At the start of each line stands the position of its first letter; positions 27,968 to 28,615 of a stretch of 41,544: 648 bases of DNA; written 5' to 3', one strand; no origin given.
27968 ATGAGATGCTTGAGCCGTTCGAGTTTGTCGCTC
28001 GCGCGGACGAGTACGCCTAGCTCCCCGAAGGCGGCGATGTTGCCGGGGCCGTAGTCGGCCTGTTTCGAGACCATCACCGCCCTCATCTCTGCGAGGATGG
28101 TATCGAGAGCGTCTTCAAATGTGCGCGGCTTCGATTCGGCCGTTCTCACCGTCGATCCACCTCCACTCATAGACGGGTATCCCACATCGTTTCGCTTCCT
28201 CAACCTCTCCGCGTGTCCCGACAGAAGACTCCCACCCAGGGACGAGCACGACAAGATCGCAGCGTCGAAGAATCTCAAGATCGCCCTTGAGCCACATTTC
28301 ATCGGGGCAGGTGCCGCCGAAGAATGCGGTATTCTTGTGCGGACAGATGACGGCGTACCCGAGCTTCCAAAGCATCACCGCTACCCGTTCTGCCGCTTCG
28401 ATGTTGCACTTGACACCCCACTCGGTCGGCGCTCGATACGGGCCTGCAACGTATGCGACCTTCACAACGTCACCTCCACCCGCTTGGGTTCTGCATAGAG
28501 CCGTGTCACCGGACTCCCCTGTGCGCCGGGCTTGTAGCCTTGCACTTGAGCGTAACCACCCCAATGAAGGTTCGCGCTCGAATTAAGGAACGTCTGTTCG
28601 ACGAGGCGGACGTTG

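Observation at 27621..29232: Translationally coupled nucleotide-metabolism trio plus mini-proteins placed after the lysis cassette, next to attP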

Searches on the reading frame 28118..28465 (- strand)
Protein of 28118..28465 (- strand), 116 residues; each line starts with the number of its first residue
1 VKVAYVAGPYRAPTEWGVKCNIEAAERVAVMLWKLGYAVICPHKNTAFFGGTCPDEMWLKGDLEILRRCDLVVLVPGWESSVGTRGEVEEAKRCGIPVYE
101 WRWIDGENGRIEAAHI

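Call 6: search_protein_families(library=pfam, proteins=[window:28118-28465:-], max_evalue=0.1)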
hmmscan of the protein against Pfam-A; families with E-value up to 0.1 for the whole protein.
window:28118-28465:- (116 aa): 3 families
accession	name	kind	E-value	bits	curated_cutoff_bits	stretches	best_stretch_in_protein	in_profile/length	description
PF14359.12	DUF4406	-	2.4e-09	37.9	22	1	5-98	4-89/91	Domain of unknown function (DUF4406)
PF09152.16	DUF1937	-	1.1e-08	36.1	23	1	4-101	3-114/116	Domain of unknown function (DUF1937)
PF24963.1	DUF7768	-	3.7e-07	30.8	26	1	3-98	2-95/98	Domain of unknown function (DUF7768)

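Call 7: search_protein_families(library=phrogs, proteins=[window:28118-28465:-], max_evalue=0.01)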
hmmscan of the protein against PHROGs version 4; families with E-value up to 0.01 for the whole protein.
window:28118-28465:- (116 aa): 4 families
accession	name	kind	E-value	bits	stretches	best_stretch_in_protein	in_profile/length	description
phrog_355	-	DNA, RNA and nucleotide metabolism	1.2e-24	88.1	1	1-101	74-172/249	nucleoside 2-deoxyribosyltransferase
phrog_5781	-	unknown function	4.9e-10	40.3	1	21-99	21-97/220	-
phrog_15484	-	other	1.7e-05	25.6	1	3-106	152-250/253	hydrolase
phrog_12019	-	other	2.7e-05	25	1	11-98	22-109/241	MazG-like pyrophosphatase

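Call 9: search_solved_structures(query=window:28118-28465:-, max_evalue=1, show_alignments=2)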
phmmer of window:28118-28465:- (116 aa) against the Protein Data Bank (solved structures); distinct sequences matched with E-value up to 1: 8.
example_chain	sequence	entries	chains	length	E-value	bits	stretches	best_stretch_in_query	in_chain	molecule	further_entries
4jen_A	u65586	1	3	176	0.037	17.1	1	26-95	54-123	CMP N-GLYCOSIDASE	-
1t1j_A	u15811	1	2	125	0.29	14.3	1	54-105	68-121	hypothetical protein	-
6spc_b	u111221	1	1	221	0.59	13.2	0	77-106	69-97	30S ribosomal protein S2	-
6spf_b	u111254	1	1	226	0.66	13.1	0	77-106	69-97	30S ribosomal protein S2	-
6spe_b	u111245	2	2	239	0.7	13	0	77-106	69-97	30S ribosomal protein S2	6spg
7unr_b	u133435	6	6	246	0.74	12.9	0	77-106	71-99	30S ribosomal protein S2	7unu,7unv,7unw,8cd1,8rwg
3cq5_A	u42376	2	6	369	0.91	12.6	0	19-52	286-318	Histidinol-phosphate aminotransferase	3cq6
3cq4_A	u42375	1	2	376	0.93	12.6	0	19-52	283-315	Histidinol-phosphate aminotransferase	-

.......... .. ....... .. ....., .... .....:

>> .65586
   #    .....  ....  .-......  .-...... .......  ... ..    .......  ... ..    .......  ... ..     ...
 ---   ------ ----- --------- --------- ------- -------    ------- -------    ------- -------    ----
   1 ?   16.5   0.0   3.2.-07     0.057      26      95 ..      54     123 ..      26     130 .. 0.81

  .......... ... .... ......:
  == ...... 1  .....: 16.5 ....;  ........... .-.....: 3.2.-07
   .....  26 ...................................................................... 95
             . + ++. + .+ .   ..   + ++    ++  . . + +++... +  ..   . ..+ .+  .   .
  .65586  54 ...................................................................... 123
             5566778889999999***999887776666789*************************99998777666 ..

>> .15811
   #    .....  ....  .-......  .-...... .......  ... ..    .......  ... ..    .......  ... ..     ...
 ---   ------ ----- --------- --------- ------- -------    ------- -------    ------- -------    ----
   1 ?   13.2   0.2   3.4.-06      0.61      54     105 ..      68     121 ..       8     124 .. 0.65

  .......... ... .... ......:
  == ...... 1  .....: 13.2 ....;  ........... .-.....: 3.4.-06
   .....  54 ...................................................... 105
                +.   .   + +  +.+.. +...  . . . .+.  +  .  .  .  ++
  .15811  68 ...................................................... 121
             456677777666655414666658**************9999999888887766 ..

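Call 12: search_dna_similar(query=window:28118-28465:-, collection=phages, mode=protein, max_rows=40, max_evalue=0.001)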
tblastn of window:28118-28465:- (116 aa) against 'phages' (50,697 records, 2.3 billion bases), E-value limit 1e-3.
Records with a match: 276; places in all: 276; records where one place covers at least 80% of the query: 272.
Best place of each record, by identity: <60% 276.
By first word of the organism name: Salmonella 100; Klebsiella 32; Mycobacterium 29; Proteus 26; Gordonia 16; Escherichia 11; Providencia 10; Arthrobacter 9; Serratia 7; Pectobacterium 4; and 21 more.
By host as written in the record: Salmonella enterica subsp. enterica serovar Typhimurium 26; Mycobacterium smegmatis mc2 155 24; Salmonella enterica 20; Proteus mirabilis 19; - 15; Klebsiella pneumoniae 15; Gordonia terrae 3612 14; Salmonella sp. 9; and 85 more.
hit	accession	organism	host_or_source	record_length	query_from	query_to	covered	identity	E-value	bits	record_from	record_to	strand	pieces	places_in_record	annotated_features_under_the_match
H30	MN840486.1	Proteus phage P16-2532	Proteus mirabilis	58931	1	100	83%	46.1%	1e-12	94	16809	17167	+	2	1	nucleosidase | hypothetical protein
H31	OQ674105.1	Salmonella phage KKP 3829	Salmonella enterica subsp. enterica ...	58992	5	99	82%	45.9%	6e-15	74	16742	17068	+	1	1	record has no annotation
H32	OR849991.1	Staphylococcus phage SA 1298 Kay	Staphylococcus aureus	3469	5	99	82%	45.9%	1e-14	74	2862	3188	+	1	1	record has no annotation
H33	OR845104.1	Salmonella phage S.Hadar 4-5-1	Salmonella enterica subsp. enterica ...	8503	5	99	82%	45.9%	1e-14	74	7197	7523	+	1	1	record has no annotation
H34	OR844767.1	Escherichia phage ECO111 5-P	Escherichia coli O111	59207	5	99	82%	45.9%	1e-14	74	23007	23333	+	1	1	record has no annotation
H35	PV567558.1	Salmonella phage PK5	Salmonella enterica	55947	5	99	82%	45.9%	1e-14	74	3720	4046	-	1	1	hypothetical protein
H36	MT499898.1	Salmonella phage vB_SentM_sal3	Salmonella enterica subsp. enterica ...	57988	5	99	82%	45.9%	1e-14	74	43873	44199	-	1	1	deoxyribosyl transferase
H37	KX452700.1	Enterobacter phage KNP7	Enterobacter sp.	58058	5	99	82%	45.9%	1e-14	74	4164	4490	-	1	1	record has no annotation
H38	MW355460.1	Salmonella phage vB_SenS_ER19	Salmonella enterica subsp. enterica ...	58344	5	99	82%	45.9%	1e-14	74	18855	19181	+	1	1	hypothetical protein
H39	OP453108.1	Salmonella phage ZCSE8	Salmonella enterica subsp. enterica ...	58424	5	99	82%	45.9%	1e-14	74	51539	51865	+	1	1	hypothetical protein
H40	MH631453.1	Salmonella phage Siskin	Salmonella enterica subsp. enterica ...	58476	5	99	82%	45.9%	1e-14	74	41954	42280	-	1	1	deoxyribosyl transferase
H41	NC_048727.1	Salmonella phage Siskin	Salmonella enterica subsp. enterica ...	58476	5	99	82%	45.9%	1e-14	74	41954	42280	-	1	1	nucleoside 2-deoxyribosyltransferase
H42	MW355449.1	Salmonella phage vB_SenS_BPS2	Salmonella enterica subsp. enterica ...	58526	5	99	82%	45.9%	1e-14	74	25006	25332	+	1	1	hypothetical protein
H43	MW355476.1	Salmonella phage vB_SenS_BPS4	Salmonella enterica subsp. enterica ...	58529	5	99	82%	45.9%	1e-14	74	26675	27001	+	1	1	hypothetical protein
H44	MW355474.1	Salmonella phage vB_SenS_BPS1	Salmonella enterica subsp. enterica ...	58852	5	99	82%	45.9%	1e-14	74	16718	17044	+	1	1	hypothetical protein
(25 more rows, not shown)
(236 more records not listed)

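Call 29: find_homologous_proteins(query=window:28118-28465:-, max_evalue=0.001)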
Query window:28118-28465:- (116 aa): 727 proteins with E <= 0.001 among 736 candidates; the best 120 are listed.
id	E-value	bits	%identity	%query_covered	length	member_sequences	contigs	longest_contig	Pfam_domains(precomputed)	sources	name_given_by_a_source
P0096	4.9e-76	271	100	100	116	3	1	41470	PF14359.13,PF24963.2,PF09152.17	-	-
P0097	7.1e-61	222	82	100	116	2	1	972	PF14359.13,PF24963.2,PF09152.17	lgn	-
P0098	2.2e-60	220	80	100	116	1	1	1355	PF14359.13,PF24963.2,PF09152.17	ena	-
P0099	1.8e-51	191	79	88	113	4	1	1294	PF14359.13,PF24963.2,PF09152.17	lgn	-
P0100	3.4e-49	184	79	88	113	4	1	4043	PF14359.13,PF24963.2,PF09152.17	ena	-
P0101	1.3e-44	169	72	88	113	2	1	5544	PF14359.13,PF24963.2,PF09152.17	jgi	-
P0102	1.6e-43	166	71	87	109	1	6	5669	PF14359.13,PF24963.2,PF09152.17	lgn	-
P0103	2.7e-43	165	69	87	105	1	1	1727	PF14359.13,PF24963.2,PF09152.17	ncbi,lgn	-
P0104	6.5e-43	164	73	87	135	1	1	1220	PF14359.13,PF24963.2,PF09152.17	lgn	-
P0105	5.4e-42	161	68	91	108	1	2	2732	PF14359.13,PF24963.2,PF09152.17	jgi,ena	-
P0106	5.5e-42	161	72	89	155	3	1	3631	PF14359.13,PF24963.2,PF09152.17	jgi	jgi:hypothetical protein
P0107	1.2e-41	160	66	92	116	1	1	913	PF14359.13,PF24963.2,PF09152.17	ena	-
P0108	1.4e-41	159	63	96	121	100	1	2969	PF14359.13,PF24963.2,PF09152.17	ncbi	-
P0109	1.9e-41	159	65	95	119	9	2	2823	PF14359.13,PF24963.2,PF09152.17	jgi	jgi:hypothetical protein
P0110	4.8e-41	158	70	87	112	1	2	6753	PF14359.13,PF09152.17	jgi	jgi:hypothetical protein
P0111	5.0e-41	157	69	86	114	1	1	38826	PF14359.13,PF24963.2,PF09152.17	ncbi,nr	ncbi:MAG: DUF1937 family protein [Phycisphaerales bacterium]|nr:DUF1937 family protein [Phycisphaera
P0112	5.7e-41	157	69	87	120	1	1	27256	PF14359.13,PF24963.2,PF09152.17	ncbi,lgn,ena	-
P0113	6.1e-41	157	70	88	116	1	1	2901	PF14359.13,PF24963.2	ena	-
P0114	2.5e-40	155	64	97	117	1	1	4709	PF14359.13,PF24963.2,PF09152.17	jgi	jgi:hypothetical protein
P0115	3.4e-40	155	66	84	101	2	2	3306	PF14359.13,PF24963.2,PF09152.17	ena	-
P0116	3.4e-40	155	66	85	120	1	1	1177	PF14359.13,PF24963.2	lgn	-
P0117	2.6e-39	152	66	87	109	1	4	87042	PF14359.13,PF24963.2,PF09152.17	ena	-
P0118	3.2e-39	152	62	86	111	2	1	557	PF14359.13,PF24963.2,PF09152.17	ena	-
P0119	3.9e-39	151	67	91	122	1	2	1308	PF14359.13,PF24963.2,PF05014.22,PF09152.17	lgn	-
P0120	4.2e-39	151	65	91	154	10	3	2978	PF14359.13,PF24963.2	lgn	-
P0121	7.1e-39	151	66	86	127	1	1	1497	PF14359.13,PF24963.2,PF09152.17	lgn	-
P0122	9.3e-39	150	65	87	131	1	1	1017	PF14359.13,PF24963.2,PF09152.17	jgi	jgi:hypothetical protein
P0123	9.4e-39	150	67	85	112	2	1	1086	PF14359.13,PF24963.2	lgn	-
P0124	1.0e-38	150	62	86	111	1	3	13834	PF14359.13,PF24963.2,PF09152.17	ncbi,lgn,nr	ncbi:MAG TPA: DUF1937 family protein [Phycisphaerales bacterium]|nr:DUF1937 family protein [Phycisph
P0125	1.1e-38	150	65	87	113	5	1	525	PF14359.13,PF24963.2,PF09152.17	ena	-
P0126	1.3e-38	150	67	86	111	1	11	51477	PF14359.13,PF24963.2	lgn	-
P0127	1.4e-38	150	68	87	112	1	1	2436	PF14359.13,PF24963.2,PF09152.17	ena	-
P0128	1.5e-38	149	66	87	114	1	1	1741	PF14359.13,PF09152.17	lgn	-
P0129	1.6e-38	149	64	84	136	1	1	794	PF14359.13,PF24963.2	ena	-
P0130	1.6e-38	149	66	87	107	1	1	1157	PF14359.13,PF24963.2,PF09152.17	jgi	jgi:hypothetical protein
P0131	2.1e-38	149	70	86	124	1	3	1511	PF14359.13,PF24963.2,PF09152.17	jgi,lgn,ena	jgi:hypothetical protein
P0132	2.1e-38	149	66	86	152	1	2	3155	PF14359.13,PF24963.2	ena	-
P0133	2.1e-38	149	64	86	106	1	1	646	PF14359.13,PF24963.2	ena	-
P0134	3.3e-38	148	64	91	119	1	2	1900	PF14359.13,PF24963.2,PF09152.17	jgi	jgi:hypothetical protein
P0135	7.1e-38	147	61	95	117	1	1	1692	PF14359.13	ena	-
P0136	7.8e-38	147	68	84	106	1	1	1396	PF14359.13,PF24963.2,PF05014.22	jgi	-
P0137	1.0e-37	147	64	91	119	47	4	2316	PF14359.13,PF24963.2,PF09152.17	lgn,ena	-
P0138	1.5e-37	146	67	84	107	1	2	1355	PF14359.13,PF24963.2,PF09152.17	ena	-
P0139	1.6e-37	146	63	86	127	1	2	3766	PF14359.13,PF24963.2,PF09152.17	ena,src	-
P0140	1.8e-37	146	65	84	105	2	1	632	PF14359.13,PF24963.2,PF09152.17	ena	-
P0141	2.1e-37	146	66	87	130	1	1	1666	PF14359.13,PF09152.17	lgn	-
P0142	2.6e-37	145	66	91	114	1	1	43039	PF14359.13,PF24963.2,PF09152.17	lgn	-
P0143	3.4e-37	145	66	86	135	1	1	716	PF14359.13,PF24963.2,PF09152.17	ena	-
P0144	3.5e-37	145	66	86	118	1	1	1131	PF14359.13,PF09152.17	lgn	-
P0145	4.7e-37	145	63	92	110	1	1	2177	PF14359.13,PF24963.2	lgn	-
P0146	6.3e-37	144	64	85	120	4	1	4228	PF14359.13,PF24963.2,PF09152.17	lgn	-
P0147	6.9e-37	144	63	86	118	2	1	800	PF14359.13,PF24963.2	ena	-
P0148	7.3e-37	144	66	85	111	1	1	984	PF14359.13,PF24963.2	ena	-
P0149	7.7e-37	144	59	84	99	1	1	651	PF14359.13,PF24963.2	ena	-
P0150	7.9e-37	144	60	96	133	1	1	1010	PF14359.13,PF24963.2,PF09152.17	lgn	-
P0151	8.3e-37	144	63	86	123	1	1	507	PF14359.13,PF24963.2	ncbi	-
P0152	1.1e-36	143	65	85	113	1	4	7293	PF14359.13,PF24963.2,PF09152.17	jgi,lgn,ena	-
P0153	1.1e-36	143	67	87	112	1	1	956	PF14359.13,PF24963.2,PF09152.17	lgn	-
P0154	1.1e-36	143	68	85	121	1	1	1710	PF14359.13,PF24963.2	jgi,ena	-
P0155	1.1e-36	143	63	85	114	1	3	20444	PF14359.13,PF24963.2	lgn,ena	-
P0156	1.4e-36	143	62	89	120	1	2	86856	PF14359.13,PF24963.2,PF09152.17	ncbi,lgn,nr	ncbi:MAG: DUF4406 domain-containing protein [Acidobacteriales bacterium]|nr:DUF4406 domain-containin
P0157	1.5e-36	143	65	85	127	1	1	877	PF14359.13,PF24963.2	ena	-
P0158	1.7e-36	143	66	85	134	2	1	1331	PF14359.13,PF24963.2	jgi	jgi:Domain of unknown function (DUF4406)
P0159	2.0e-36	143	68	78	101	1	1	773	PF14359.13,PF24963.2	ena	-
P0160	2.0e-36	143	63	84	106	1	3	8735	PF14359.13,PF24963.2,PF09152.17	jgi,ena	-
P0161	2.1e-36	143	58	93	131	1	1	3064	PF14359.13,PF24963.2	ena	-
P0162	2.4e-36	142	61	92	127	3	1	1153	PF14359.13,PF24963.2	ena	-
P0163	2.6e-36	142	60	91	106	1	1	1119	PF14359.13,PF24963.2,PF09152.17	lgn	-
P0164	3.2e-36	142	64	87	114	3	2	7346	PF14359.13,PF24963.2,PF09152.17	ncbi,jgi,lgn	jgi:hypothetical protein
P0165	3.4e-36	142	62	87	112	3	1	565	PF14359.13,PF09152.17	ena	-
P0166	3.4e-36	142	65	87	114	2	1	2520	PF14359.13,PF24963.2,PF09152.17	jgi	jgi:hypothetical protein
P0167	3.4e-36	142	64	84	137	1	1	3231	PF14359.13,PF24963.2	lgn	-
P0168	3.8e-36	142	63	87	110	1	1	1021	PF14359.13,PF24963.2,PF09152.17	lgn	-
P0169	3.8e-36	142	62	86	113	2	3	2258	PF14359.13,PF24963.2,PF09152.17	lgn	-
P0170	3.9e-36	142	63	85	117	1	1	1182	PF14359.13,PF24963.2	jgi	jgi:hypothetical protein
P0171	3.9e-36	142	57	93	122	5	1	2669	PF14359.13,PF24963.2,PF09152.17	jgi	jgi:hypothetical protein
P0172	4.5e-36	141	63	87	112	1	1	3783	PF14359.13,PF09152.17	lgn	-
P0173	4.8e-36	141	64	86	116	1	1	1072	PF14359.13,PF24963.2,PF09152.17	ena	-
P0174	5.8e-36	141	64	86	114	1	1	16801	PF14359.13,PF24963.2,PF09152.17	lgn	-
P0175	6.2e-36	141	61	84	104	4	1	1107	PF14359.13,PF24963.2,PF09152.17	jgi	-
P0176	6.4e-36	141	60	87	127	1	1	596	PF14359.13,PF24963.2,PF09152.17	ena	-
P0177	7.8e-36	141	64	87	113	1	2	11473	PF14359.13,PF24963.2,PF09152.17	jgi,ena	-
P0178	7.9e-36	141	61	87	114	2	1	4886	PF14359.13,PF24963.2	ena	-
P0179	8.4e-36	141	63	86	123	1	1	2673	PF14359.13,PF24963.2,PF09152.17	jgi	jgi:hypothetical protein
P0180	8.7e-36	141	64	86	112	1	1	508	PF14359.13,PF24963.2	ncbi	-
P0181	9.0e-36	140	63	86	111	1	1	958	PF14359.13,PF24963.2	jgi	jgi:hypothetical protein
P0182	9.0e-36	140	62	87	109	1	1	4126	PF14359.13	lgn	-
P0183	1.0e-35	140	64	85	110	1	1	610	PF14359.13,PF09152.17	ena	-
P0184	1.3e-35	140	61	86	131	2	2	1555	PF14359.13,PF24963.2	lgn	-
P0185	1.4e-35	140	65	70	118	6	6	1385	PF14359.13,PF24963.2,PF09152.17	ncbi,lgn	-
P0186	1.5e-35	140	62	86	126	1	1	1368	PF14359.13,PF24963.2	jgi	jgi:hypothetical protein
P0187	1.5e-35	140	61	85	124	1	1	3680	PF14359.13,PF24963.2,PF09152.17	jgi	jgi:Domain of unknown function (DUF4406)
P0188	1.5e-35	140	64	85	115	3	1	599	PF14359.13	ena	-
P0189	1.5e-35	140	65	84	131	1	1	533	PF14359.13,PF24963.2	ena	-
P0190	1.6e-35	140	63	87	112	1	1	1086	PF14359.13,PF24963.2,PF09152.17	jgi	jgi:hypothetical protein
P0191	1.7e-35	140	60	87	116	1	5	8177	PF14359.13,PF24963.2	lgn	-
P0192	1.7e-35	140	62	85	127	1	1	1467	PF14359.13,PF24963.2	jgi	jgi:hypothetical protein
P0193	1.9e-35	139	64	87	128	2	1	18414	PF14359.13,PF24963.2,PF09152.17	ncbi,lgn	-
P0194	1.9e-35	139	62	86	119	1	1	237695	PF14359.13,PF24963.2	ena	-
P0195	1.9e-35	139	59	84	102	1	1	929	PF14359.13,PF24963.2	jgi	jgi:hypothetical protein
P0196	1.9e-35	139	62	85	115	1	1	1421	PF14359.13,PF24963.2,PF09152.17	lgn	-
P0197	2.1e-35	139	63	84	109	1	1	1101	PF14359.13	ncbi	-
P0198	2.2e-35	139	63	85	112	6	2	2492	PF14359.13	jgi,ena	-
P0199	2.3e-35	139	67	86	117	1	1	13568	PF14359.13,PF24963.2,PF09152.17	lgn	-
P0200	2.3e-35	139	61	84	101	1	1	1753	PF14359.13,PF24963.2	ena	-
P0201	2.7e-35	139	64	86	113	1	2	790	PF14359.13,PF24963.2,PF09152.17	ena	-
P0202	2.8e-35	139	62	85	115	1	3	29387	PF14359.13,PF24963.2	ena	-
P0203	2.8e-35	139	62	86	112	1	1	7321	PF14359.13,PF24963.2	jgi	jgi:hypothetical protein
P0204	3.3e-35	139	63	86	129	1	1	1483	PF14359.13,PF24963.2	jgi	jgi:hypothetical protein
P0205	3.3e-35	139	61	86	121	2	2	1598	PF14359.13,PF24963.2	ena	-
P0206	3.6e-35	139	61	88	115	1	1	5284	PF14359.13,PF24963.2,PF09152.17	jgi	jgi:hypothetical protein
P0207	3.7e-35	138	55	95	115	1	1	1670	PF14359.13,PF24963.2,PF09152.17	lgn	-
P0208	4.1e-35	138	62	86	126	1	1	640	PF14359.13,PF09152.17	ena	-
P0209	4.7e-35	138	58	84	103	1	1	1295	PF14359.13,PF24963.2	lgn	-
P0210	4.7e-35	138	63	84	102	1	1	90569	PF14359.13,PF24963.2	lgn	-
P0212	5.9e-35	138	62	85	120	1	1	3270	PF14359.13,PF24963.2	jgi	-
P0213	6.5e-35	138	63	86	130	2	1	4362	PF14359.13,PF24963.2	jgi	jgi:hypothetical protein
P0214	7.6e-35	138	61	81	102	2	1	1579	PF14359.13,PF24963.2,PF09152.17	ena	-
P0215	7.7e-35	137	61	86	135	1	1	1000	PF14359.13,PF24963.2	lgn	-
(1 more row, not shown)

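Call 44: search_solved_structures(query=A5, max_evalue=10, show_alignments=4)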
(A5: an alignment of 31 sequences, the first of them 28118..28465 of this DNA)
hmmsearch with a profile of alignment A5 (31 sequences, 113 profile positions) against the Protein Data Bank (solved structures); distinct sequences matched with E-value up to 10: 8.
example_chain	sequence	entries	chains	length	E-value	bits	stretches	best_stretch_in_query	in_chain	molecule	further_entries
1t1j_A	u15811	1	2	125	3.4e-05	26.8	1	1-105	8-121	hypothetical protein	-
4jen_A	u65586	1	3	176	6.9e-05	25.8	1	2-106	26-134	CMP N-GLYCOSIDASE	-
6vqx_A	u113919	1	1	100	0.14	15.2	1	19-97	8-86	AcrF6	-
4jem_A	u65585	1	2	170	0.42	13.7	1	26-107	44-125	CMP/hydroxymethyl CMP hydrolase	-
5vto_A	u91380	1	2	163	0.47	13.5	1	30-104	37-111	Blasticidin M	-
4jel_A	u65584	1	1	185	0.51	13.4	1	26-107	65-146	CMP/hydroxymethyl CMP hydrolase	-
4ohr_A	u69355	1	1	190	0.56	13.3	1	26-107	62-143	CMP/hydroxymethyl CMP hydrolase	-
7m5h_A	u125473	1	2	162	1.6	11.8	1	3-107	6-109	Nucleoside 2-deoxyribosyltransferase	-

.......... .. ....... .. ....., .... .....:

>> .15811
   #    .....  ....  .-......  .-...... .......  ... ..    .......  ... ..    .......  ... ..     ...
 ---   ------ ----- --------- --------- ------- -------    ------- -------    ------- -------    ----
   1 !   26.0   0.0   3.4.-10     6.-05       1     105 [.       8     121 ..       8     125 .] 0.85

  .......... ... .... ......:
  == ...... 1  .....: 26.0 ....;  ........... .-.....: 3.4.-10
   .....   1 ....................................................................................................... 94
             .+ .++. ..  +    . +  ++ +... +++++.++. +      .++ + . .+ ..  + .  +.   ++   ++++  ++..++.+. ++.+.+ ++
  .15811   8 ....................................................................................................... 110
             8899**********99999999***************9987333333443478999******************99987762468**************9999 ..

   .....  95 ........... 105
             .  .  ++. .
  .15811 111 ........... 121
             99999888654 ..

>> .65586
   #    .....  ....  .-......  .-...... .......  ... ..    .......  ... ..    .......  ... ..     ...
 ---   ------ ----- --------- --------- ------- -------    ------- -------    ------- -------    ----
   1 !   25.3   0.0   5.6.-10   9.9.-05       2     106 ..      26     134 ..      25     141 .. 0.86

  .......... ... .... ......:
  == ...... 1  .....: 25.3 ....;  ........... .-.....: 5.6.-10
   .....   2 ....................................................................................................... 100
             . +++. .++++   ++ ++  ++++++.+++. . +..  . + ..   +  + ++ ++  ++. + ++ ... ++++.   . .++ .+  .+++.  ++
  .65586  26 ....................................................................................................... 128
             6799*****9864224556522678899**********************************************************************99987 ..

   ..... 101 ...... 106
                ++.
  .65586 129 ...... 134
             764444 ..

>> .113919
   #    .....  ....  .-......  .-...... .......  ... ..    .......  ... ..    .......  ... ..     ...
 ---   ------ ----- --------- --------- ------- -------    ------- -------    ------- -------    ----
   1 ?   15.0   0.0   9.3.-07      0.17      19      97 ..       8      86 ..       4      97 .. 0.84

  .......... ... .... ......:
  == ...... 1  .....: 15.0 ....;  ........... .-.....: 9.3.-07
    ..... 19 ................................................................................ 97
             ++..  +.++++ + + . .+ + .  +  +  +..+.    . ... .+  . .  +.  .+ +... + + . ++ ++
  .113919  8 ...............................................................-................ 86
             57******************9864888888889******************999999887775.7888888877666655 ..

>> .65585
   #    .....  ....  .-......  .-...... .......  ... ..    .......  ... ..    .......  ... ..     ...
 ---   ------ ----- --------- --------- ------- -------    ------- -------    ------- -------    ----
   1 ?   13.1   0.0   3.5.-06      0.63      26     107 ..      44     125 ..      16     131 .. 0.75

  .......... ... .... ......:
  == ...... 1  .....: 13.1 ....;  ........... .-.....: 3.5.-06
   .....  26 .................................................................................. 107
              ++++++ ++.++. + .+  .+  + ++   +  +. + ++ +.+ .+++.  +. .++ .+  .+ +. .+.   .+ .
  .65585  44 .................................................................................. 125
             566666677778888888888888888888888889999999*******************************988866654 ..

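Call 79: search_protein_families(library=padloc, proteins=[window:28118-28465:-], max_evalue=0.1)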
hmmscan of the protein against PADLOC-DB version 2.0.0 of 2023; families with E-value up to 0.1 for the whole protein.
window:28118-28465:- (116 aa): 0 families

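Call 80: search_protein_families(library=ncbifam, proteins=[window:28118-28465:-], max_evalue=0.1)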
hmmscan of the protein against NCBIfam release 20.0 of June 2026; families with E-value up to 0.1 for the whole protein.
window:28118-28465:- (116 aa): 0 families
